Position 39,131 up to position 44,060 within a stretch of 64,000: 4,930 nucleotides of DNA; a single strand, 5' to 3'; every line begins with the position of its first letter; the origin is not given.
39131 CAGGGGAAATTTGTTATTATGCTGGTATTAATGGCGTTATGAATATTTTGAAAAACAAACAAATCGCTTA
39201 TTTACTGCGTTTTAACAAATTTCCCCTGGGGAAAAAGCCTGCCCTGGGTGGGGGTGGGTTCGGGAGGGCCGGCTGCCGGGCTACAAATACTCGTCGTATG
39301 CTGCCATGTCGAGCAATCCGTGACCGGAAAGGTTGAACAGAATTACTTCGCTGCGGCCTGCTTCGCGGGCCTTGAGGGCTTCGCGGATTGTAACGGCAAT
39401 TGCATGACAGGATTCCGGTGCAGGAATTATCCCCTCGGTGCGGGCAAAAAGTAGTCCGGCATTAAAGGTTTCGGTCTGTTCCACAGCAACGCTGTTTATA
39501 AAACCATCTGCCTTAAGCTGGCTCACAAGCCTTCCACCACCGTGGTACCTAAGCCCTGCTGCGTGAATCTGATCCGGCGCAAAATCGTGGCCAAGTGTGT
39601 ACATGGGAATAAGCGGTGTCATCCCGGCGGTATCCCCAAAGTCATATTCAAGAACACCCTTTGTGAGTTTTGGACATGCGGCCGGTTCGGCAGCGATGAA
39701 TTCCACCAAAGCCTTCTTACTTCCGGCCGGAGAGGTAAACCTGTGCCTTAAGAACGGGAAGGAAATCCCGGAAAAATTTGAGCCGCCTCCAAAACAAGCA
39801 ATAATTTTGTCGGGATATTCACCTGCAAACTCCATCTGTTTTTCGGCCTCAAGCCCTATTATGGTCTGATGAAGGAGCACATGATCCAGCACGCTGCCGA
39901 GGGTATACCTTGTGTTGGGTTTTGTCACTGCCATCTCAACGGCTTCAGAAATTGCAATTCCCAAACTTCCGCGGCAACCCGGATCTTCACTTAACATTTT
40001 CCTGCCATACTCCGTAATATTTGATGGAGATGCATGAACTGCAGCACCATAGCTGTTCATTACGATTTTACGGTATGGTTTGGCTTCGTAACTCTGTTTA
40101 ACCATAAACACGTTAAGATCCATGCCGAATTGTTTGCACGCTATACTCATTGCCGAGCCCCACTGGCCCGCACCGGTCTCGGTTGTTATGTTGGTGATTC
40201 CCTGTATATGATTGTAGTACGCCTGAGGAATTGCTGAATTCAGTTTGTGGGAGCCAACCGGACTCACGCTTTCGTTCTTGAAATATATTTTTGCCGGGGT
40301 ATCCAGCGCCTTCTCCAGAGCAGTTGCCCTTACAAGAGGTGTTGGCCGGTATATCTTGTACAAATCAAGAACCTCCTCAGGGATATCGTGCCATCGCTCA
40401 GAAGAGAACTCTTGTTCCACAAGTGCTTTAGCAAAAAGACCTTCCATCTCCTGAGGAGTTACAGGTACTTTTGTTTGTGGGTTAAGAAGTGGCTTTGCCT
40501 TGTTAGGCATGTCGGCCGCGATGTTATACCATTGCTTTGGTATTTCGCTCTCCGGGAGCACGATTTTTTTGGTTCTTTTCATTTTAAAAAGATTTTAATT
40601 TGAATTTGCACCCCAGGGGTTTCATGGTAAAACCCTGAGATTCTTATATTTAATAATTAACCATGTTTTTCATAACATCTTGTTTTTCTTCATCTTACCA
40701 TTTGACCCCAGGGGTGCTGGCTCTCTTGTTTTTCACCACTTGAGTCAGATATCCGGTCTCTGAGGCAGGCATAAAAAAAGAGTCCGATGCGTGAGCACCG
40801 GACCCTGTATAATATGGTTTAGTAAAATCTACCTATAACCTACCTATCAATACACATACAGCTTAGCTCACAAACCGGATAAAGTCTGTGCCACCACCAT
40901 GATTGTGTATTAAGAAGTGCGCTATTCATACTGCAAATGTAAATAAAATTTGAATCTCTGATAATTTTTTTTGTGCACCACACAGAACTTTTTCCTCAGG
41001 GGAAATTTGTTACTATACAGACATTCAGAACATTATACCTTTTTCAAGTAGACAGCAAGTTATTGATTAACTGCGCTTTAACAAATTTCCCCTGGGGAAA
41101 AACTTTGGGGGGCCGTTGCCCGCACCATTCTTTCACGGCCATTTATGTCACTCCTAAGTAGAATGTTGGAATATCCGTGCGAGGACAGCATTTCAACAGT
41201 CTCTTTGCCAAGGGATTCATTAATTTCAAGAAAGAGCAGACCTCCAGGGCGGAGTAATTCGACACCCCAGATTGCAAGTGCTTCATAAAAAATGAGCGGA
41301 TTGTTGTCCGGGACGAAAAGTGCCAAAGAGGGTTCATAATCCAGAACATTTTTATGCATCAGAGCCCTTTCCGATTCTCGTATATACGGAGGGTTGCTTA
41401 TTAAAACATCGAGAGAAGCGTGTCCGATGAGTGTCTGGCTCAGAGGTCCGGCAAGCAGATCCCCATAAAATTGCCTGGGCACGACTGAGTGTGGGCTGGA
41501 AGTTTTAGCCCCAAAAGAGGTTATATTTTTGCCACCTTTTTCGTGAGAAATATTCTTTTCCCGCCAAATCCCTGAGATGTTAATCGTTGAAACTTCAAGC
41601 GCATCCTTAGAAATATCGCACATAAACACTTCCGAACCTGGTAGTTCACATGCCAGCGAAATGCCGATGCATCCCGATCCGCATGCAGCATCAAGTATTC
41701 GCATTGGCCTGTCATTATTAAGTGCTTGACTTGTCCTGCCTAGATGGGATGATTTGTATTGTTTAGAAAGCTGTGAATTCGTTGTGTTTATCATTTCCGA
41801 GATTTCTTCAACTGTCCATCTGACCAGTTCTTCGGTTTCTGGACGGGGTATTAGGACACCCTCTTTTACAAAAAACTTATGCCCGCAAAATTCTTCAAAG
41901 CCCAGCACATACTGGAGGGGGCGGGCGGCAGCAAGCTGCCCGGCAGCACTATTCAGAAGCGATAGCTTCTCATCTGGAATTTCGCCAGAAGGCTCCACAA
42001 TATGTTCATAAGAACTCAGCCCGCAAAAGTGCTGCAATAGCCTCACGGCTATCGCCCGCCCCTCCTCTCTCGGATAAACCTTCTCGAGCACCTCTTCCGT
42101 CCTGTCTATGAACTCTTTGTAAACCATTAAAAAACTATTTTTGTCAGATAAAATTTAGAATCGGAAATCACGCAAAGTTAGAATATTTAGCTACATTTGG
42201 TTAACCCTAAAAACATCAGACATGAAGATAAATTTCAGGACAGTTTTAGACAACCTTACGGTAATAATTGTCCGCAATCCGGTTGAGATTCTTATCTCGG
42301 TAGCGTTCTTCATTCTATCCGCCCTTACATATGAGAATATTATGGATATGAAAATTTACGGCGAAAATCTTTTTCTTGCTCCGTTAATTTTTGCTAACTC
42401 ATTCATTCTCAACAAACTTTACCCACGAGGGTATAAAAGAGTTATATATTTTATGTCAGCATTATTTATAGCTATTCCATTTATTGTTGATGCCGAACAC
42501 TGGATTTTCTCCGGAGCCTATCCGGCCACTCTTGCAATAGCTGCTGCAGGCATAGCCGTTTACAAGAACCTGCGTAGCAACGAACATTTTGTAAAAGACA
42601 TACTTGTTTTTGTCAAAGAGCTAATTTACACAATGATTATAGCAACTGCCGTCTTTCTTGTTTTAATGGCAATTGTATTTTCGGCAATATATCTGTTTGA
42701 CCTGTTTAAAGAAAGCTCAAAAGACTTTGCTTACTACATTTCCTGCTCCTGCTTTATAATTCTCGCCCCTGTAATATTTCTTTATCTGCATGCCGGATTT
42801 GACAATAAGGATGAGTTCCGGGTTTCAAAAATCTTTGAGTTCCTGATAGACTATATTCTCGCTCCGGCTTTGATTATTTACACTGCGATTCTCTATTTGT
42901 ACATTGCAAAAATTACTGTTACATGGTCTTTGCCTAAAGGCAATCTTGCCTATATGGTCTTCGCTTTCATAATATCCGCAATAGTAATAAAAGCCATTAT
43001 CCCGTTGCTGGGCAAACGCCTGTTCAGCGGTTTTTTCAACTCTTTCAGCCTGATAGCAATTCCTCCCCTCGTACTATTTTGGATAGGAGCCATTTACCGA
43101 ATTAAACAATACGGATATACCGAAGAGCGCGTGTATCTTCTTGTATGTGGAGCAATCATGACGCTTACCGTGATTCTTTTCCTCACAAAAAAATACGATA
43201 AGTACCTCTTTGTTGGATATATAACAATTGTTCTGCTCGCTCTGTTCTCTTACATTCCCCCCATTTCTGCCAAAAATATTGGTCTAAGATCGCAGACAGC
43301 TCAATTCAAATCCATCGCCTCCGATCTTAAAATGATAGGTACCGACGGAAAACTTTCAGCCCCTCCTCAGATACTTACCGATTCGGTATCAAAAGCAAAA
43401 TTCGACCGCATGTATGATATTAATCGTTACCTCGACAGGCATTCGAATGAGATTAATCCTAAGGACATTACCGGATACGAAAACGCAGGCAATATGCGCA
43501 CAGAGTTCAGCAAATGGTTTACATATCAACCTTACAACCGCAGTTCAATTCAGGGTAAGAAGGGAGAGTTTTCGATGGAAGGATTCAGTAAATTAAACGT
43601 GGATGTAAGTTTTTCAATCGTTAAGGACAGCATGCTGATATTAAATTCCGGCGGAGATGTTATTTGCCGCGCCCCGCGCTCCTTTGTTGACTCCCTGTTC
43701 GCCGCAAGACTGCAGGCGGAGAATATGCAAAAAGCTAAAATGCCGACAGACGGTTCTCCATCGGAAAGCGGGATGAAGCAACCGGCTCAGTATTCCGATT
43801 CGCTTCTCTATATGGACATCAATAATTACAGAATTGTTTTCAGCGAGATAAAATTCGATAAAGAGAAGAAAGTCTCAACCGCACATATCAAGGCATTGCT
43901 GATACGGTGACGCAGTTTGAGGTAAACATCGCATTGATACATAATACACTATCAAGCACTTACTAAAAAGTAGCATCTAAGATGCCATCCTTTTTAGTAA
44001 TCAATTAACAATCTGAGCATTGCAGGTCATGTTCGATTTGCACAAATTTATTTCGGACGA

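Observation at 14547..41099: Family of 11 fixed-geometry inverted-arm elements (94-96 bp spacing) with variable sequence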

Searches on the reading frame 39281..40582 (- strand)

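Call 11: search_protein_families(library=pfam, proteins=[window:39281-40582:-])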
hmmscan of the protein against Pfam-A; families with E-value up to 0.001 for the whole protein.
window:39281-40582:- (433 aa): 1 family
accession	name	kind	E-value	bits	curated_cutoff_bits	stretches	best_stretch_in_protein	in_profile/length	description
PF00291.31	PALP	-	3.4e-37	128.8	35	1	77-420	4-295/295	Pyridoxal-phosphate dependent enzyme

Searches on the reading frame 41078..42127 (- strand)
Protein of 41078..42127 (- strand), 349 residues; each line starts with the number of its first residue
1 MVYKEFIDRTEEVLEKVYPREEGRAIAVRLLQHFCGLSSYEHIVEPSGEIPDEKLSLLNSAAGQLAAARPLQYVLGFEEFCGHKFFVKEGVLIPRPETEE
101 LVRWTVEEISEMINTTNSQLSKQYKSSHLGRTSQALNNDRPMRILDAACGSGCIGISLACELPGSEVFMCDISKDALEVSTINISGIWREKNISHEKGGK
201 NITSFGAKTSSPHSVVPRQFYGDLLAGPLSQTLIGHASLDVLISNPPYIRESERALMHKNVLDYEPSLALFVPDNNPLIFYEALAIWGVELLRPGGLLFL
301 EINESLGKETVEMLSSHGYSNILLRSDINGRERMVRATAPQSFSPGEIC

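Call 11: search_protein_families(library=pfam, proteins=[window:41078-42127:-])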
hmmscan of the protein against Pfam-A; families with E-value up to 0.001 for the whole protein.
window:41078-42127:- (349 aa): 4 families
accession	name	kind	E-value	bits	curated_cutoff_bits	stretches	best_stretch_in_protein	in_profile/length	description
PF05175.20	MTS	-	3e-09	37.2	23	1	135-185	26-76/170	Methyltransferase small domain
PF17827.6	PrmC_N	-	2.9e-06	28.2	23.4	1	8-76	4-71/71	PrmC N-terminal domain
PF13847.12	Methyltransf_31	-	7.4e-05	22.9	27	1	141-184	4-48/145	Methyltransferase domain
PF13649.12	Methyltransf_25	-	0.00093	20.3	27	0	144-181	1-38/97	Methyltransferase domain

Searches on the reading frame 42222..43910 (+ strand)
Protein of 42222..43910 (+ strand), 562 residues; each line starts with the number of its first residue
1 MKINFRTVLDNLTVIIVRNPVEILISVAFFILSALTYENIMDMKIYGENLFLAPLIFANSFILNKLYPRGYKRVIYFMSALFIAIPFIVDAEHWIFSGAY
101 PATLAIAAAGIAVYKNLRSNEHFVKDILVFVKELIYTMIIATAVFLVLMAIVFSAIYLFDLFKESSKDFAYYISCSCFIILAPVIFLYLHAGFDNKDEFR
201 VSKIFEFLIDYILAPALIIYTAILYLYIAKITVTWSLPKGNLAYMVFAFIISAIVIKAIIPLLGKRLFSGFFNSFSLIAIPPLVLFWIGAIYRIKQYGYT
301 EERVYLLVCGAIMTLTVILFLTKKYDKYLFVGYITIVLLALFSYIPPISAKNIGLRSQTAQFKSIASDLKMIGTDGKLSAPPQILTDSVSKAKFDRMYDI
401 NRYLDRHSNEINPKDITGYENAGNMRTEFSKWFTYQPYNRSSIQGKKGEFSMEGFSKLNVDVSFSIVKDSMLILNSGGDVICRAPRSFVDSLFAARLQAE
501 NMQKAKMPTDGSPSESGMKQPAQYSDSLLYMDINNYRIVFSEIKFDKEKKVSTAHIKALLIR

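Call 11: search_protein_families(library=pfam, proteins=[window:42222-43910:+])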
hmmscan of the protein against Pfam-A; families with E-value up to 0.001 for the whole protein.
window:42222-43910:+ (562 aa): 1 family
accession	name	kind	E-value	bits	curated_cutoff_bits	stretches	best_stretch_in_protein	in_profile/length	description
PF13687.11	DUF4153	-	3.4e-12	46.6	27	1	26-359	3-351/373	Domain of unknown function (DUF4153)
